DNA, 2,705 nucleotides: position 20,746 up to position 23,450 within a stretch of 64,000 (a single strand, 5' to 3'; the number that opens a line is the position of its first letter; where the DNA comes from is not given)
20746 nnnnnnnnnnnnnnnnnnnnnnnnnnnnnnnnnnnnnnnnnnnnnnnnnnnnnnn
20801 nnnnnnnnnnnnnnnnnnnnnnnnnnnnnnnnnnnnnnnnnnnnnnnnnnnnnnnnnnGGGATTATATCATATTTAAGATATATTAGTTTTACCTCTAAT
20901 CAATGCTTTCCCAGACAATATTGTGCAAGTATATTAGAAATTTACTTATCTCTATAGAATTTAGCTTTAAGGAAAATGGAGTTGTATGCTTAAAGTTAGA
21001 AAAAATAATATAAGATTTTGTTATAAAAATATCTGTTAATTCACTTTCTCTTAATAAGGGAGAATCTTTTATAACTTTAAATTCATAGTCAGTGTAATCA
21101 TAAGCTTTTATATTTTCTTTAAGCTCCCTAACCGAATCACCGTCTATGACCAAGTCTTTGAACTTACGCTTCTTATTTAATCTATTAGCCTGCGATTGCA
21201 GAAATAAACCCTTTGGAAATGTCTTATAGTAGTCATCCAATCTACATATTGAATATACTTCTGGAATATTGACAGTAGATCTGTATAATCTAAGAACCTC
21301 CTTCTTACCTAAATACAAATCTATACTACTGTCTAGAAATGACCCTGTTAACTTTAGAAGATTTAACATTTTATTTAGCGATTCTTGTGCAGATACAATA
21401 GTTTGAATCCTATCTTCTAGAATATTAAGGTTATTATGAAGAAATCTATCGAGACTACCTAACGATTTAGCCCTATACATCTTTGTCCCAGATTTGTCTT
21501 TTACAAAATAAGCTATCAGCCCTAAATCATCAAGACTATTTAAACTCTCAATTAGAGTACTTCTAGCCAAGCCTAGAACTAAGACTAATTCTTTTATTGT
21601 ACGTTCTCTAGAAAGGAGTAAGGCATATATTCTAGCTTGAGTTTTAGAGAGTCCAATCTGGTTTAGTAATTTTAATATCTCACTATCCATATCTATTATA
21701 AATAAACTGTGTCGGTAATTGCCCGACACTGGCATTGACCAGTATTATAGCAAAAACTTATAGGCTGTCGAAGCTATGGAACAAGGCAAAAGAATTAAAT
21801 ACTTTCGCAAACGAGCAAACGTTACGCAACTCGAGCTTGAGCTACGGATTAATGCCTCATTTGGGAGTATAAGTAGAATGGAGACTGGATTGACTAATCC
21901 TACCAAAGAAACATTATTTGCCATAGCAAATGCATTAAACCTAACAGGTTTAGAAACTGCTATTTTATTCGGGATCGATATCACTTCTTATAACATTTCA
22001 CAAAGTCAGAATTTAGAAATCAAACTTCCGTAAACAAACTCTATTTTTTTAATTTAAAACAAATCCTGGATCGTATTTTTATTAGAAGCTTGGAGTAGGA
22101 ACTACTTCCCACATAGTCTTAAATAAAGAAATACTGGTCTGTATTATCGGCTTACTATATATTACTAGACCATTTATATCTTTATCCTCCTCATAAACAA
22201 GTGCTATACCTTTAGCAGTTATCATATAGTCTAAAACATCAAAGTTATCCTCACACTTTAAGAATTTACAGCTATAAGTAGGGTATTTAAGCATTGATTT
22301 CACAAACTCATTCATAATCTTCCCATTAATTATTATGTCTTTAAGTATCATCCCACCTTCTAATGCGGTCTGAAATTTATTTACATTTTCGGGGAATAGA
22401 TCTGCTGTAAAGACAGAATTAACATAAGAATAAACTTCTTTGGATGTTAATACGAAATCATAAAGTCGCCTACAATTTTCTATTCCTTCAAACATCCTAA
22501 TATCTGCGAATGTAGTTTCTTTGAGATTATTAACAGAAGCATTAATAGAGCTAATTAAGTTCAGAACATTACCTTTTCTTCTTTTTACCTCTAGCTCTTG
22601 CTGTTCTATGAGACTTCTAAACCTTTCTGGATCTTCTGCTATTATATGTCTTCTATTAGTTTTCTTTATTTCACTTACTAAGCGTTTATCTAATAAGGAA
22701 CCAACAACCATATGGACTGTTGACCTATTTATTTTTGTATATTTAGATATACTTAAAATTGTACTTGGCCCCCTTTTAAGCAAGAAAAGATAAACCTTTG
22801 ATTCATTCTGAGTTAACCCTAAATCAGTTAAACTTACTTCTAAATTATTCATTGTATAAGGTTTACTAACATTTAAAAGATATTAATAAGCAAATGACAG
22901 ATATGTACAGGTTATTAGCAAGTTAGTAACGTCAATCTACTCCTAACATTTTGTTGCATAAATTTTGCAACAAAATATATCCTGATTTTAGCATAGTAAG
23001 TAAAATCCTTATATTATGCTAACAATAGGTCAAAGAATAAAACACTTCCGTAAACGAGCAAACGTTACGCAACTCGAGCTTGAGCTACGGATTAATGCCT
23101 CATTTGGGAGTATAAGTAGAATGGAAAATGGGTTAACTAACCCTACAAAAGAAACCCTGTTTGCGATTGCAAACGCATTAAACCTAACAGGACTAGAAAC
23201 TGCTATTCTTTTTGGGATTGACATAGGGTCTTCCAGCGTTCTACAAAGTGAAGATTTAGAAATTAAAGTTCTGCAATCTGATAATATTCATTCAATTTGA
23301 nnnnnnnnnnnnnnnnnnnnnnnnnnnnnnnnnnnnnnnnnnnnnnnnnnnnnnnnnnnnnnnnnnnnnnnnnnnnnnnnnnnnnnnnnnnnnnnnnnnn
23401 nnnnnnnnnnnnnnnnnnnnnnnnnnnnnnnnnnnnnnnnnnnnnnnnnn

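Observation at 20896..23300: Tandem duplicated divergent regulator cassette: XRE-HTH small gene paired with a TrmB-like regulator, twice in a row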

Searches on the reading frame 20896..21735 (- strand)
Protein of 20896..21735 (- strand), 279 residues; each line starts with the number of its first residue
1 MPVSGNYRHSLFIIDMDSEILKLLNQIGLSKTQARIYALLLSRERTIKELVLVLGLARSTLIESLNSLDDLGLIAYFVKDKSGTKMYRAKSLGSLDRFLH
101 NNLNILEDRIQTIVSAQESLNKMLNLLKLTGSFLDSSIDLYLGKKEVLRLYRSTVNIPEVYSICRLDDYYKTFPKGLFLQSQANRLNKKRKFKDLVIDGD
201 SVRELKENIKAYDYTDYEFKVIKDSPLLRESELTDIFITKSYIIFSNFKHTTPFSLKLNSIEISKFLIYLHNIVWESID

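Call 3: search_protein_families(library=pfam, proteins=[window:20896-21735:-], max_evalue=0.1)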
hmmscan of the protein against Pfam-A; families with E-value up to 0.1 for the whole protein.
window:20896-21735:- (279 aa): 4 families
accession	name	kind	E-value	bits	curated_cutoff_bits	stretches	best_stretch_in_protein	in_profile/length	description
PF01978.25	TrmB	-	3e-07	30.6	25.6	1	24-91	1-66/68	Sugar-specific transcriptional regulator TrmB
PF01022.26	HTH_5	-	3.6e-05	24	22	1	31-75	2-46/47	Bacterial regulatory protein, arsR family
PF09904.15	HTH_43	-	0.012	16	27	1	39-97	15-75/89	Winged helix-turn helix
PF12802.13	MarR_2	-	0.024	15.2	27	1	28-75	2-51/61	MarR family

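Call 63: search_protein_families(library=padloc, proteins=[window:20896-21690:-], max_evalue=0.01)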
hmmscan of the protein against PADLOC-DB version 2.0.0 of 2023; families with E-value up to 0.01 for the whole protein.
window:20896-21690:- (264 aa): 6 families
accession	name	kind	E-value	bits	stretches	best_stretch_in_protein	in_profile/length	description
PDLC01438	Csa3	-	5.4e-06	24.6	1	15-182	147-282/305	"CAS-I,CAS-II,CAS-III,CAS-IV,CAS-V,CAS-VI; associated_signaling"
PDLC01858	CARF3--CARF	-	0.0001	20.3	1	6-64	134-192/204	-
PDLC01044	Csa3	-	0.00034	18.6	1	10-79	130-191/194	Type I-A associated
PDLC01434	CasR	-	0.0017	16.3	1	9-66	121-178/191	"CAS-I,CAS-II,CAS-III,CAS-IV,CAS-V,CAS-VI; associated_signaling"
PDLC01879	CARF3--CARF_TM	-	0.0051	14.5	1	13-79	153-214/222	-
PDLC01268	CasR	-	0.0061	14.5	0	10-66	118-172/179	"CAS-I,CAS-II,CAS-III,CAS-IV,CAS-V,CAS-VI; associated_signaling"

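Call 64: search_protein_families(library=phrogs, proteins=[window:20896-21690:-], max_evalue=0.001)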
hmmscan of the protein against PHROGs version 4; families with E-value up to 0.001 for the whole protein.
window:20896-21690:- (264 aa): 0 families

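Call 65: search_protein_families(library=ncbifam, proteins=[window:20896-21690:-], max_evalue=0.001)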
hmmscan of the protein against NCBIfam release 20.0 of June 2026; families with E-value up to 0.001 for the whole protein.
window:20896-21690:- (264 aa): 2 families
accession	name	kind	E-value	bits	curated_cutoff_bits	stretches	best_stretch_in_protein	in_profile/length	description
NF053606.1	Sta1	subfamily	0.00011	22.2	80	1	12-73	15-82/100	Sta1 family transcriptional regulator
NF040939.2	trans_reg_lrs14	equivalog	0.00012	22.1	90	1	13-60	18-67/103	Lrs14 family HTH-type transcriptional regulator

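Call 98: search_solved_structures(query=A10, max_evalue=0.01)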
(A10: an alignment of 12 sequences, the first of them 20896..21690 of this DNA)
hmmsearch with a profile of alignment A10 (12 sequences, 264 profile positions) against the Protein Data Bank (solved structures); distinct sequences matched with E-value up to 0.01: 8.
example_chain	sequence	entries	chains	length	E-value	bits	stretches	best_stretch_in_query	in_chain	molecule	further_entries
2p4w_A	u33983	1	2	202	0.00029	23.4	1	1-89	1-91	Transcriptional regulatory protein arsR family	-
5jo2_A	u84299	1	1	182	0.0083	18.7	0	30-84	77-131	Abscisic acid receptor PYL3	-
4dsb_A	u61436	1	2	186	0.0086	18.6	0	30-84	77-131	Abscisic acid receptor PYL3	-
5jo1_A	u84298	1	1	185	0.0086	18.6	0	30-84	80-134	Abscisic acid receptor PYL3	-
4dsc_A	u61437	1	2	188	0.0087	18.6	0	30-84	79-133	Abscisic acid receptor PYL3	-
3oji_A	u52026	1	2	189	0.0089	18.6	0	30-84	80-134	Abscisic acid receptor PYL3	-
4jda_A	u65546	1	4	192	0.0092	18.5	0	30-84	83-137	Abscisic acid receptor PYL3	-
1sfx_A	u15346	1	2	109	0.0095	18.5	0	4-79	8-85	Conserved hypothetical protein AF2008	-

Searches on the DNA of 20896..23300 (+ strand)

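Call 83: search_dna_similar(query=window:20896-23300:+, collection=phages, mode=distant, max_rows=5)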
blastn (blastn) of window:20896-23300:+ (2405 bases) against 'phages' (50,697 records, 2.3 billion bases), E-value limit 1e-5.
No match.
